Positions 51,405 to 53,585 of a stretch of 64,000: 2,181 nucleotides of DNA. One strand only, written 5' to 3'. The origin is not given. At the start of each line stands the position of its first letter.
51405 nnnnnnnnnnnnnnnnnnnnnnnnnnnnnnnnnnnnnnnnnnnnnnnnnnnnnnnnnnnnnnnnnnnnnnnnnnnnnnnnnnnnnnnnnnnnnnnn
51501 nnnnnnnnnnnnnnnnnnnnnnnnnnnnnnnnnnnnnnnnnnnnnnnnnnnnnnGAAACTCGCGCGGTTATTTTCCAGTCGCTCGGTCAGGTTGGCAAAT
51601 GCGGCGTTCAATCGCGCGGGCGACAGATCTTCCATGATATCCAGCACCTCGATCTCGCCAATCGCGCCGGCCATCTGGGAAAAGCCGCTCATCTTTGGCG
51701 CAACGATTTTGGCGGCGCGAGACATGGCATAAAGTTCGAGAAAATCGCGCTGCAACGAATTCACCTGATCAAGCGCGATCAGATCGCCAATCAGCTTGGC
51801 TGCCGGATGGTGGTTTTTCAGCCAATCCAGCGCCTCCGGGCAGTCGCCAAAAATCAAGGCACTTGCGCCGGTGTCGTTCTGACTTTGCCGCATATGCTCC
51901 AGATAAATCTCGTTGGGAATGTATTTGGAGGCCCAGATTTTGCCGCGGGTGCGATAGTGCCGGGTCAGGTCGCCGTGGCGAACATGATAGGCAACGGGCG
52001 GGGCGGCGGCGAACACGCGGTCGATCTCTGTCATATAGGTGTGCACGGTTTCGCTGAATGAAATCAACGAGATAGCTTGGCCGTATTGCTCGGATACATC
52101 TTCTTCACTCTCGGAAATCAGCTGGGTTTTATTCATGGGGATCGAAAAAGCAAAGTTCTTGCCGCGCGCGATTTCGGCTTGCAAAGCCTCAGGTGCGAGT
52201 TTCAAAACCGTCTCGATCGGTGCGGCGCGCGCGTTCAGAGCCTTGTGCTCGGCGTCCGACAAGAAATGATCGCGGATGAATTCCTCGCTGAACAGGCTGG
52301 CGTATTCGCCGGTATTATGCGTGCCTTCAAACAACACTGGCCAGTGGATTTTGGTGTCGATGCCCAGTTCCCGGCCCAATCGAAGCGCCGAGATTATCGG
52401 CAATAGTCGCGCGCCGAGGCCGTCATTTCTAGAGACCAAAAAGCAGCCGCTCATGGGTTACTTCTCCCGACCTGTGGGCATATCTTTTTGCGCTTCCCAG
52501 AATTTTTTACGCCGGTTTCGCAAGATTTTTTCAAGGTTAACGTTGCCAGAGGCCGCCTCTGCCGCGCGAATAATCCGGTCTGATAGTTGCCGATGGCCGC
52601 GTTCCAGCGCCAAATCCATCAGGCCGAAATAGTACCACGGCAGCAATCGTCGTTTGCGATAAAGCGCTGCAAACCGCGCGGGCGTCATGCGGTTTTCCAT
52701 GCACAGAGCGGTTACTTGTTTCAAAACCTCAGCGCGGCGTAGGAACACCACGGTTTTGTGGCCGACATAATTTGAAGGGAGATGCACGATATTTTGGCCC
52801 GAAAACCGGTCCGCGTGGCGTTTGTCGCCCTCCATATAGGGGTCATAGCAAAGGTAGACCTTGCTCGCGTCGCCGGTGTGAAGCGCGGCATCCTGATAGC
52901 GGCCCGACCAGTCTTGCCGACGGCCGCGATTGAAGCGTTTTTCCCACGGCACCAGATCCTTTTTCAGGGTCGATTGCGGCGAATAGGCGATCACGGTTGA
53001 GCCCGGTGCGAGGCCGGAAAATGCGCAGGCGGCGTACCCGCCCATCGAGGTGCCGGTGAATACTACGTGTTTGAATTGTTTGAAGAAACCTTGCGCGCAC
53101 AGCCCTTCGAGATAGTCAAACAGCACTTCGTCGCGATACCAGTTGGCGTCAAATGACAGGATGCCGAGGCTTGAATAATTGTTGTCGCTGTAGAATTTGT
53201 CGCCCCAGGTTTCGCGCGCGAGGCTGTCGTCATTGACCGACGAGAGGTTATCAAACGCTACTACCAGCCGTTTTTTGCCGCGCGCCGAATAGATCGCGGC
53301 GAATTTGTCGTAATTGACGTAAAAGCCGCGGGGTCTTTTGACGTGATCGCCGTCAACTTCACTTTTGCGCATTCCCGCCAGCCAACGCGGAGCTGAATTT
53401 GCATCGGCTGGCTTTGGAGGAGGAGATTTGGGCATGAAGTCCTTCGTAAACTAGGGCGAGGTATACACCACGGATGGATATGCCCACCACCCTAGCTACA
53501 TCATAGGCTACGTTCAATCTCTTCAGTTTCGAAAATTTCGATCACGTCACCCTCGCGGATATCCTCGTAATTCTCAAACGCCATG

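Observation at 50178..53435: Two-gene module: fucosyltransferase-superfamily-like domain fused to ~470 aa of TPR repeats, preceded by an alpha/beta-hydrolase-like protein, wedged between hslVU and infB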

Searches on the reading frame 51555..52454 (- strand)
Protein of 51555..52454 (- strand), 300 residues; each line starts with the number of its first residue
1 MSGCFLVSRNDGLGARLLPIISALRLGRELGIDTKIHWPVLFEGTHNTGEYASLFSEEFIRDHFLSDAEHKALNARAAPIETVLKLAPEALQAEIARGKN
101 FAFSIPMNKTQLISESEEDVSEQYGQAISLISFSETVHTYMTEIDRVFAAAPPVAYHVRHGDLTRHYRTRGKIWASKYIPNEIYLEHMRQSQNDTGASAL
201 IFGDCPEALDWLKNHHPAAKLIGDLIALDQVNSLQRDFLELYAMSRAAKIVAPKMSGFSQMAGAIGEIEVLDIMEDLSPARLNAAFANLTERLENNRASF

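Call 19: predict_structure(alignment_id=A1)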
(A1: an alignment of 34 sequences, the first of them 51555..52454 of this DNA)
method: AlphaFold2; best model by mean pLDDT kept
length: 300 residues; sequences in the alignment: 34
mean_pLDDT: 91.4   pTM: 0.89
mean pLDDT of the five models: 91.4, 91.3, 90.7, 89.6, 89.2
residues with pLDDT >= 90: 231; 70-90: 57; 50-70: 12; < 50: 0
segments of 3 or more residues with pLDDT < 50: none
pLDDT, mean of each block of 10 residues (from residue 1): 90 88 95 94 71 96 96 95 93 95 86 92 90 97 95 94 74 75 96 93 93 95 92 94 96 90 93 93 96 92
secondary structure, 60 per line:
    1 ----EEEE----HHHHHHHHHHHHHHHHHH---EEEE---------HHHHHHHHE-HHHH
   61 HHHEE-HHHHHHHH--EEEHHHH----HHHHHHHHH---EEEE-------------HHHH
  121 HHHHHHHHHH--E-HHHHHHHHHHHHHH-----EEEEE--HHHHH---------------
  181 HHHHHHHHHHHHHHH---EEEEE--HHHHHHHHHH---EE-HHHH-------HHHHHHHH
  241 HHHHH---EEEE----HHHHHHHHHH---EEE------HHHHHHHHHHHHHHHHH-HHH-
elements in order: E5-8 H13-30 E34-37 H47-54 H57-63 H67-74 E77-79 H80-83 H88-96 E100-103 H117-130 H135-148 E154-158 H161-165 H181-195 E199-203 H206-215 H222-225 H233-245 E249-252 H257-266 E270-272 H279-295

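Call 24: fold_search(model_id=the predicted structure, library=pdb)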
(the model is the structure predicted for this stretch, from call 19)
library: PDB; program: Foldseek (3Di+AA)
matches with E <= 10: 1399; with E <= 0.001: 80
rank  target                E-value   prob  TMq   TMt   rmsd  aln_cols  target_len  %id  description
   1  6vld_H                4.7e-09  1.00  0.51  0.36   6.1       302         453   14  Crystal structure of human alpha 1,6-fucosyltransferase, FUT8 bound to GDP and A2SGP (released 2020-02-26)
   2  3six                  1.0e-08  1.00  0.47  0.48   7.4       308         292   12  Crystal structure of NodZ alpha-1,6-fucosyltransferase soaked with GDP-fucose (released 2012-02-08)
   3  6vld_A                1.9e-08  1.00  0.49  0.34   7.3       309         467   14  Crystal structure of human alpha 1,6-fucosyltransferase, FUT8 bound to GDP and A2SGP (released 2020-02-26)
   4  6vld_G                2.2e-08  1.00  0.52  0.36   6.5       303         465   13  Crystal structure of human alpha 1,6-fucosyltransferase, FUT8 bound to GDP and A2SGP (released 2020-02-26)
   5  3siw                  2.2e-08  1.00  0.48  0.50   7.3       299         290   13  Crystal structure of NodZ alpha-1,6-fucosyltransferase co-crystallized with GDP (released 2012-02-08)
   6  2hhc                  2.2e-08  1.00  0.47  0.48   7.2       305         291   14  Crystal structure of fucosyltransferase NodZ from Bradyrhizobium (released 2007-07-17)
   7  6tkv_A                2.4e-08  1.00  0.51  0.35   6.9       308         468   14  Crystal structure of the human FUT8 in complex with GDP and a biantennary complex N-glycan (released 2020-01-29)
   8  6vlg_A                2.7e-08  1.00  0.53  0.36   6.7       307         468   14  Crystal structure of mouse alpha 1,6-fucosyltransferase, FUT8 bound to GDP (released 2020-02-26)
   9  6x5h_A                2.7e-08  1.00  0.51  0.35   6.8       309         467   14  Human Alpha-1,6-fucosyltransferase (FUT8) bound to GDP (released 2020-10-07)
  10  6x5s_A                2.9e-08  1.00  0.49  0.34   7.3       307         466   14  Human Alpha-1,6-fucosyltransferase (FUT8) bound to GDP and A3'-Asn (released 2020-10-07)
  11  9l65_B                3.2e-08  1.00  0.50  0.36   6.3       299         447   14  A novel allosteric covalent inhibitory site of fucosyltransferase 8 revealed by crystal structures (released 2026-01-07)
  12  5kxq_B                3.7e-08  1.00  0.47  0.44  10.0       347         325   10  mouse POFUT1 in complex with GDP (released 2017-05-17)
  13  6tkv_B                4.1e-08  1.00  0.51  0.36   6.2       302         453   14  Crystal structure of the human FUT8 in complex with GDP and a biantennary complex N-glycan (released 2020-01-29)
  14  6x5t_E                4.1e-08  1.00  0.52  0.36   6.8       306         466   14  Human Alpha-1,6-fucosyltransferase (FUT8) bound to GDP and A3-Asn (released 2020-10-07)
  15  2hlh                  4.1e-08  1.00  0.47  0.49   7.6       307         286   12  Crystal structure of fucosyltransferase NodZ from Bradyrhizobium (released 2007-07-17)
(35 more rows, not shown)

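Call 36: search_solved_structures(query=A3, max_evalue=10, show_alignments=3)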
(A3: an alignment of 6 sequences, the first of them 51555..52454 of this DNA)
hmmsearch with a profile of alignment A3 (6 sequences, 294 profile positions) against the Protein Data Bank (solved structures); distinct sequences matched with E-value up to 10: 4.
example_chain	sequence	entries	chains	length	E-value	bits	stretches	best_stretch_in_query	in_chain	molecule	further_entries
9hig_s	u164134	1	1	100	0.7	12.5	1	249-291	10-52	Large ribosomal subunit protein uL23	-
2hhc_A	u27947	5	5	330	0.86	12.2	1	125-168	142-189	Nodulation fucosyltransferase NodZ | Nodulation fucosyltransferase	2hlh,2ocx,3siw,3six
7vgg_A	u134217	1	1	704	0.98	12.1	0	79-139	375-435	E3 ubiquitin-protein ligase COP1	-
6kvw_A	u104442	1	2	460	1.8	11.2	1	92-181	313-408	Sulfurtransferase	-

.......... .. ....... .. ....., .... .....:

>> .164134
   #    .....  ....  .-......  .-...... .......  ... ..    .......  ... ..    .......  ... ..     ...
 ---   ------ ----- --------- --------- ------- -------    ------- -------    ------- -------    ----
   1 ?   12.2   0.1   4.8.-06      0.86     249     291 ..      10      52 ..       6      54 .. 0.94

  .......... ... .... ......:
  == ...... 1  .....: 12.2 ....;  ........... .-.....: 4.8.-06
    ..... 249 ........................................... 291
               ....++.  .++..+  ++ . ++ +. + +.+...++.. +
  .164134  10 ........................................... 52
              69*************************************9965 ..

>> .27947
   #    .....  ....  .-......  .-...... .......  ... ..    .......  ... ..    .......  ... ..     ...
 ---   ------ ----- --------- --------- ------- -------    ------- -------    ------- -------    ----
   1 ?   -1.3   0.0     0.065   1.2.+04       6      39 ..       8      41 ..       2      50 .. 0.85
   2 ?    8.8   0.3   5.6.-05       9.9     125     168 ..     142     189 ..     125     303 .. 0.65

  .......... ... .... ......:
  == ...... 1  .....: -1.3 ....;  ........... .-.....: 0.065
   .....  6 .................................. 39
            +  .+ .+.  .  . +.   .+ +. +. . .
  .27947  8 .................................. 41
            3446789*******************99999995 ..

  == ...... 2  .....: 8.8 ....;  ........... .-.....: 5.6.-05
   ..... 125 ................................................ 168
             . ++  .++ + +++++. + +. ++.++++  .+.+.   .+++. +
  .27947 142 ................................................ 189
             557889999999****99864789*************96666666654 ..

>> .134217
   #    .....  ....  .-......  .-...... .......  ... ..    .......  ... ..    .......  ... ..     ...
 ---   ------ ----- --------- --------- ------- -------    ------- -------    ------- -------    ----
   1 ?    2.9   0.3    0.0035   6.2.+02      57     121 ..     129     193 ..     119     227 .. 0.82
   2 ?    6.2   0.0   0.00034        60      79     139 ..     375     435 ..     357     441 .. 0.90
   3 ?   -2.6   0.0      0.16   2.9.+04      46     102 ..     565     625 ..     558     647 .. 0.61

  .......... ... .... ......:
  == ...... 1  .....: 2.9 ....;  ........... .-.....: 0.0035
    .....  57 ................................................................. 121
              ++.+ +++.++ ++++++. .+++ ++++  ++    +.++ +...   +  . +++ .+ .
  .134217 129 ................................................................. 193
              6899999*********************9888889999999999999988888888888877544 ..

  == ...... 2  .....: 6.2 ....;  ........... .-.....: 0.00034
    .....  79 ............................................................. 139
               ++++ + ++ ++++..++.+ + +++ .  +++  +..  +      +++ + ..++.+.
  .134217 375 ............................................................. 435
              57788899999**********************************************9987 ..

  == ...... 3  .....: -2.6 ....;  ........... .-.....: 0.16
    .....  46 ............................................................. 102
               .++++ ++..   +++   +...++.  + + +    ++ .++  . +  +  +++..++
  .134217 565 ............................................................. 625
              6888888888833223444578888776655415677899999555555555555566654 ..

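Call 50: search_protein_families(library=pfam, alignment_id=A3, max_evalue=10)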
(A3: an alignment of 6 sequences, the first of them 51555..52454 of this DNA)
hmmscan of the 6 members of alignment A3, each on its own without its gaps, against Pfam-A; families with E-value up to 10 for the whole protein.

A. member 1, window:51555-52454:- (300 aa): 0 families

B. families by the number of members that match (of 6 scanned): 2 families
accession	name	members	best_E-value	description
PF05830.17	NodZ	1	0.0008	Nodulation protein Z (NodZ)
PF05899.18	Cupin_3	1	0.037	EutQ-like cupin domain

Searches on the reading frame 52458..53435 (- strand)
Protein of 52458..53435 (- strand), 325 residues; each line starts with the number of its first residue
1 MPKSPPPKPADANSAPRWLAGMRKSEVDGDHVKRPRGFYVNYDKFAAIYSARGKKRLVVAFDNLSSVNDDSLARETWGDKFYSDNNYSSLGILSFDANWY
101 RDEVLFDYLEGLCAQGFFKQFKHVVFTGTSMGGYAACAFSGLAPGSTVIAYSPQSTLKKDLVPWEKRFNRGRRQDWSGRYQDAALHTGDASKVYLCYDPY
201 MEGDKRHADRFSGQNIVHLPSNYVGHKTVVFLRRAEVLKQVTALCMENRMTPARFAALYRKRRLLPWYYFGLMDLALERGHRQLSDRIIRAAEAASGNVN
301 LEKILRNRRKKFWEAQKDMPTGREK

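Call 3: search_protein_families(library=pfam, proteins=[window:52458-53435:-], max_evalue=1)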
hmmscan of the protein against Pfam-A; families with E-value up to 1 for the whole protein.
window:52458-53435:- (325 aa): 2 families
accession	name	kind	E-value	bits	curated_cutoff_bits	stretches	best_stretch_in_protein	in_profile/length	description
PF12697.13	Abhydrolase_6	-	0.0094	17.1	26.3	1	94-189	43-125/217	Alpha/beta hydrolase family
PF17860.6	Defensin_RK-1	-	0.084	13.8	23.4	1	107-122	13-28/34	RK-1-like defensin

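Call 4: search_protein_families(library=ncbifam, proteins=[window:52458-53435:-], max_evalue=1)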
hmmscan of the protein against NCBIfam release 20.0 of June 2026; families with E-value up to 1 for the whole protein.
window:52458-53435:- (325 aa): 0 families

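Call 6: find_homologous_proteins(query=window:52458-53435:-)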
Query window:52458-53435:- (325 aa): 237 proteins with E <= 0.001 among 4323 candidates; the best 120 are listed.
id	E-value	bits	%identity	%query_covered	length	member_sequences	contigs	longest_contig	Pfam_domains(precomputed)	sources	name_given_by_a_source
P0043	1.7e-223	759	100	100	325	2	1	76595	-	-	-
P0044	3.1e-192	656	87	100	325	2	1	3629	-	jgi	jgi:hypothetical protein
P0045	1.1e-155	536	71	98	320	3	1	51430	-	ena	-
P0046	5.4e-155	534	71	98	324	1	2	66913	-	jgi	-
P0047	4.2e-153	527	73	98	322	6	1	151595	-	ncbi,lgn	-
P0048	2.2e-150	518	71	92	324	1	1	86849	-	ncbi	-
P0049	2.3e-149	515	70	100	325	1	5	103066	-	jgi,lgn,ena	-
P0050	2.5e-149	515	74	93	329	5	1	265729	-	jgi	jgi:hypothetical protein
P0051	5.1e-149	514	69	98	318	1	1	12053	-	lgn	-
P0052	5.4e-149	514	70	96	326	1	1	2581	-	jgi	-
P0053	3.3e-146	505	68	94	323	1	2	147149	-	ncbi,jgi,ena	-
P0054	8.8e-146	503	67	98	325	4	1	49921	-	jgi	-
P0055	2.1e-145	502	70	98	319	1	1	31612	-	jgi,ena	-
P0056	2.4e-145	502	74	92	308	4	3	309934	-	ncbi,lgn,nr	ncbi:MAG: hypothetical protein K8F59_04950 [Rhodobacteraceae bacterium]|nr:hypothetical protein [Par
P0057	4.0e-145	501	70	97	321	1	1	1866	-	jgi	jgi:hypothetical protein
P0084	1.1e-84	303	45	98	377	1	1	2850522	-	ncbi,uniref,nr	ncbi:hypothetical protein RGQ15_01535 [Paracoccus sp. MBLB3053]|uniref:Phosphoadenosine phosphosulfa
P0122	1.4e-76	276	46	90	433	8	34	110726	-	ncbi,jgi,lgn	ncbi:MAG: hypothetical protein ACJAQU_000050 [Loktanella salsilacus]|jgi:hypothetical protein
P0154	1.8e-62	230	44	87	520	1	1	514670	-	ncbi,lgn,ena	-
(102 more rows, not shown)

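Call 8: search_solved_structures(query=window:52458-53435:-, max_evalue=10)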
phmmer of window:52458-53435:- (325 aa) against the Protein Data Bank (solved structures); distinct sequences matched with E-value up to 10: 0.

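Call 22: predict_structure(alignment_id=A2)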
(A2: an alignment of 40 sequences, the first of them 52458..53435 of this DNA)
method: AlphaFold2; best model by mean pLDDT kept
length: 325 residues; sequences in the alignment: 40
mean_pLDDT: 91.2   pTM: 0.88
mean pLDDT of the five models: 91.2, 90.7, 89.5, 88.7, 88.3
residues with pLDDT >= 90: 238; 70-90: 65; 50-70: 19; < 50: 3
segments of 3 or more residues with pLDDT < 50: none
pLDDT, mean of each block of 10 residues (from residue 1): 59 82 75 78 96 95 87 89 95 93 97 98 97 98 98 97 94 95 98 97 97 98 89 93 98 97 87 90 94 88 95 92 61
secondary structure, 60 per line:
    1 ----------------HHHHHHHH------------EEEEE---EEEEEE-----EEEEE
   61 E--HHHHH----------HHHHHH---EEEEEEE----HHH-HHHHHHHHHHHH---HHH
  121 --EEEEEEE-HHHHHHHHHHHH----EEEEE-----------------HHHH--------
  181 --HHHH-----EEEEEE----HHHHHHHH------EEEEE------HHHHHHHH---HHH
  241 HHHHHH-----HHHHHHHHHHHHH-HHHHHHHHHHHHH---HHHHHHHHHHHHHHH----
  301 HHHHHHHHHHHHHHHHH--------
elements in order: H17-24 E37-41 E45-50 E56-61 H64-68 H79-84 E88-94 H103-114 E123-129 H131-142 E147-151 H169-172 H183-186 E192-197 H202-209 E216-220 H227-234 H238-246 H252-264 H266-278 H282-296 H301-317

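Call 25: fold_search(model_id=the predicted structure, library=pdb)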
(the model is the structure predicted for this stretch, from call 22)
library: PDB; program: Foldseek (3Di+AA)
matches with E <= 10: 1100; with E <= 0.001: 145
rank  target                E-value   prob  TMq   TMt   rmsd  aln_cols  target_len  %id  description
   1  6yuo_A                9.3e-06  1.00  0.40  0.51   7.3       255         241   11  Capsule O-acetyltransferase of Neisseria meningitidis serogroup A in complex with caged Gadolinium (released 2020-08-19)
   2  6yus_A                1.2e-05  1.00  0.42  0.54   6.3       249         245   11  Capsule O-acetyltransferase of Neisseria meningitidis serogroup A H228A mutant in complex with CoA (released 2020-08-19)
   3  5lcn_D                2.2e-05  1.00  0.42  0.49   7.3       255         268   13  STRUCTURE OF THE PYROCOCCUS FURIOSUS ESTERASE PF2001 WITH SPACE GROUP P212121 (released 2017-08-02)
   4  3pfb_A                2.2e-05  1.00  0.36  0.45   6.3       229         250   14  Crystal structure of the Lactobacillus johnsonii cinnamoyl esterase LJ0536 S106A mutant in complex with ethylferulate (released 2011-08-31)
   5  7cih_C                2.5e-05  1.00  0.42  0.44   8.7       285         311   12  Microbial Hormone-sensitive lipase E53 mutant S285G (released 2021-07-14)
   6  6kf5_D                2.6e-05  1.00  0.42  0.44   8.8       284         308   11  Microbial Hormone-sensitive lipase E53 mutant I256L (released 2020-07-08)
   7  6kf1_A                3.7e-05  1.00  0.42  0.44   8.7       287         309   11  Microbial Hormone-sensitive lipase- E53 mutant S162A (released 2020-07-08)
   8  3d7r_A                3.7e-05  1.00  0.41  0.45   9.2       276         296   13  Crystal structure of a putative esterase from Staphylococcus aureus (released 2009-06-09)
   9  5jd5_C                4.2e-05  1.00  0.39  0.40   9.2       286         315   12  Crystal structure of MGS-MilE3, an alpha/beta hydrolase enzyme from the metagenome of pyrene-phenanthrene enrichment c (released 2016-05-04)
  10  8skm_A                4.7e-05  1.00  0.38  0.46   7.8       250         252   13  Wild type chlorogenic acid esterase from Lactobacillus helveticus (released 2024-03-27)
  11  6kf7_A                5.0e-05  1.00  0.42  0.44   8.8       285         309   11  Microbial Hormone-sensitive lipase E53 mutant S285G (released 2020-07-08)
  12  7w8n_C                5.0e-05  1.00  0.42  0.44   8.6       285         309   11  Microbial Hormone-sensitive lipase E53 wild type (released 2022-02-23)
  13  2c7b_B                5.0e-05  1.00  0.41  0.45  10.4       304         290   13  The Crystal Structure of EstE1, a New Thermophilic and Thermostable Carboxylesterase Cloned from a Metagenomic Library (released 2005-12-01)
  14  6kf1_D                5.6e-05  1.00  0.42  0.44   9.5       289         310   10  Microbial Hormone-sensitive lipase- E53 mutant S162A (released 2020-07-08)
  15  5lcn_C                5.9e-05  1.00  0.43  0.51   6.6       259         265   13  STRUCTURE OF THE PYROCOCCUS FURIOSUS ESTERASE PF2001 WITH SPACE GROUP P212121 (released 2017-08-02)
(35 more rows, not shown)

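Call 55: find_encoding_contigs(protein=P0154, flank=10000, max_places=1)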
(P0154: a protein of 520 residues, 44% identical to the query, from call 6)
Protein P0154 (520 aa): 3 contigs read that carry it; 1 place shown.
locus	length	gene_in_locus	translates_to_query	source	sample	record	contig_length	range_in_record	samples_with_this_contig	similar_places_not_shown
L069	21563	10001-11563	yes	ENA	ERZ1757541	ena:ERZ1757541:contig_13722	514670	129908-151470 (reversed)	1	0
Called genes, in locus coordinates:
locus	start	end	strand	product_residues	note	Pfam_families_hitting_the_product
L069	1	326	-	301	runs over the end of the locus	PF00126:HTH_1, PF03466:LysR_substrate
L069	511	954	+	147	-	PF14347:DUF4399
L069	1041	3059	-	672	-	PF00724:Oxidored_FMN, PF00070:Pyr_redox (faint), PF00890:FAD_binding_2 (weak), PF01266:DAO (weak), PF03486:HI0933_like (weak), PF07992:Pyr_redox_2, PF12831:FAD_oxidored, PF13450:NAD_binding_8, +1 more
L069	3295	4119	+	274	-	PF02548:Pantoate_transf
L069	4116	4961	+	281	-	PF02569:Pantoate_ligase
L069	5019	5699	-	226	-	PF00834:Ribul_P_3_epim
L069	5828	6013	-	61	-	-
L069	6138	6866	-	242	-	-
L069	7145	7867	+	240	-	PF05050:Methyltransf_21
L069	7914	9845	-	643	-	PF12895:ANAPC3 (faint), PF07719:TPR_2 (faint), PF14559:TPR_19 (faint), PF13428:TPR_14 (weak), PF13432:TPR_16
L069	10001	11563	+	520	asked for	-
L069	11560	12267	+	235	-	PF05050:Methyltransf_21 (weak)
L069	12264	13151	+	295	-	-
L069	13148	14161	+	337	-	-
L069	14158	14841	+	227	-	PF05050:Methyltransf_21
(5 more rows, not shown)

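Call 56: find_encoding_contigs(protein=P0084, flank=10000, max_places=1)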
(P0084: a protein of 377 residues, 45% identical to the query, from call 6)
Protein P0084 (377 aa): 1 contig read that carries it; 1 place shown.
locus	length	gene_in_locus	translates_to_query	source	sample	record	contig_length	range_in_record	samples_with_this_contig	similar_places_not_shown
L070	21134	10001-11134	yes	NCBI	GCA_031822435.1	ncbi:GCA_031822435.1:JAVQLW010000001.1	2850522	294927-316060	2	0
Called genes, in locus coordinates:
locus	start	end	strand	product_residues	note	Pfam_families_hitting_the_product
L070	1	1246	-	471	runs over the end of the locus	-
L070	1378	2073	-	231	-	PF02602:HEM4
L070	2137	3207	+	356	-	PF00814:TsaD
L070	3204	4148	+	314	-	PF01210:NAD_Gly3P_dh_N, PF07479:NAD_Gly3P_dh_C, PF20618:GPD_NAD_C_bact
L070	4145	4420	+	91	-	PF03795:YCII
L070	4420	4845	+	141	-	PF01878:EVE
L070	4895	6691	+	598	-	PF00664:ABC_membrane, PF00005:ABC_tran, PF02463:SMC_N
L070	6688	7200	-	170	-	PF00188:CAP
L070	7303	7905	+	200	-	PF04972:BON (weak), PF01476:LysM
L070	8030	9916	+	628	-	PF00501:AMP-binding, PF13193:AMP-binding_C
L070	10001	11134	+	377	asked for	-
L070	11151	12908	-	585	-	-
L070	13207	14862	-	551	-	PF00005:ABC_tran, PF02463:SMC_N (faint), PF13476:AAA_23 (faint), PF13555:AAA_29 (faint), PF00350:Dynamin_N (faint), PF01926:MMR_HSR1 (faint), PF12848:ABC_tran_Xtn, PF00005:ABC_tran, +1 more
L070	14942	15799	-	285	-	PF00685:Sulfotransfer_1, PF13469:Sulfotransfer_3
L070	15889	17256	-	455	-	PF00919:UPF0004, PF04055:Radical_SAM, PF18693:TRAM_2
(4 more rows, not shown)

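Call 57: find_encoding_contigs(protein=P0122, flank=10000, max_places=1)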
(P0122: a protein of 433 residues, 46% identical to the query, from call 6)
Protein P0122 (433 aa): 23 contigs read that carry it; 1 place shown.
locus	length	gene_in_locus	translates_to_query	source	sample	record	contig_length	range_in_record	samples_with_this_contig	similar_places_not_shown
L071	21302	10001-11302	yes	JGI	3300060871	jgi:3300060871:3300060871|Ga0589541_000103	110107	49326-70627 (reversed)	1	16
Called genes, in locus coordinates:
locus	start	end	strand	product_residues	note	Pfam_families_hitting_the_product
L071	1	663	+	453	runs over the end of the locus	PF02878:PGM_PMM_I, PF02879:PGM_PMM_II, PF02880:PGM_PMM_III (faint), PF00408:PGM_PMM_IV (weak)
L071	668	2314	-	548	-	-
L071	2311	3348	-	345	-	PF00535:Glycos_transf_2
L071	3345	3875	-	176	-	-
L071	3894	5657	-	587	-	PF13641:Glyco_tranf_2_3 (weak), PF00535:Glycos_transf_2 (weak), PF19320:GlfT2_domain3 (faint)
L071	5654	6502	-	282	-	PF01061:ABC2_membrane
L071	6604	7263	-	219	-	PF11102:YjbF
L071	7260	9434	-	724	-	PF06082:YjbH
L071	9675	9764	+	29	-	-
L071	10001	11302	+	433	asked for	-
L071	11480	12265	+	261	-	PF05050:Methyltransf_21 (weak)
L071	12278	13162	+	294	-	-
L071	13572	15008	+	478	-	PF00353:HemolysinCabind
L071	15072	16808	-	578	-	PF00702:Hydrolase (faint)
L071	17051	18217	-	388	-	PF02254:TrkA_N (faint), PF02558:ApbA (weak), PF03721:UDPG_MGDP_dh_N, PF00984:UDPG_MGDP_dh, PF03720:UDPG_MGDP_dh_C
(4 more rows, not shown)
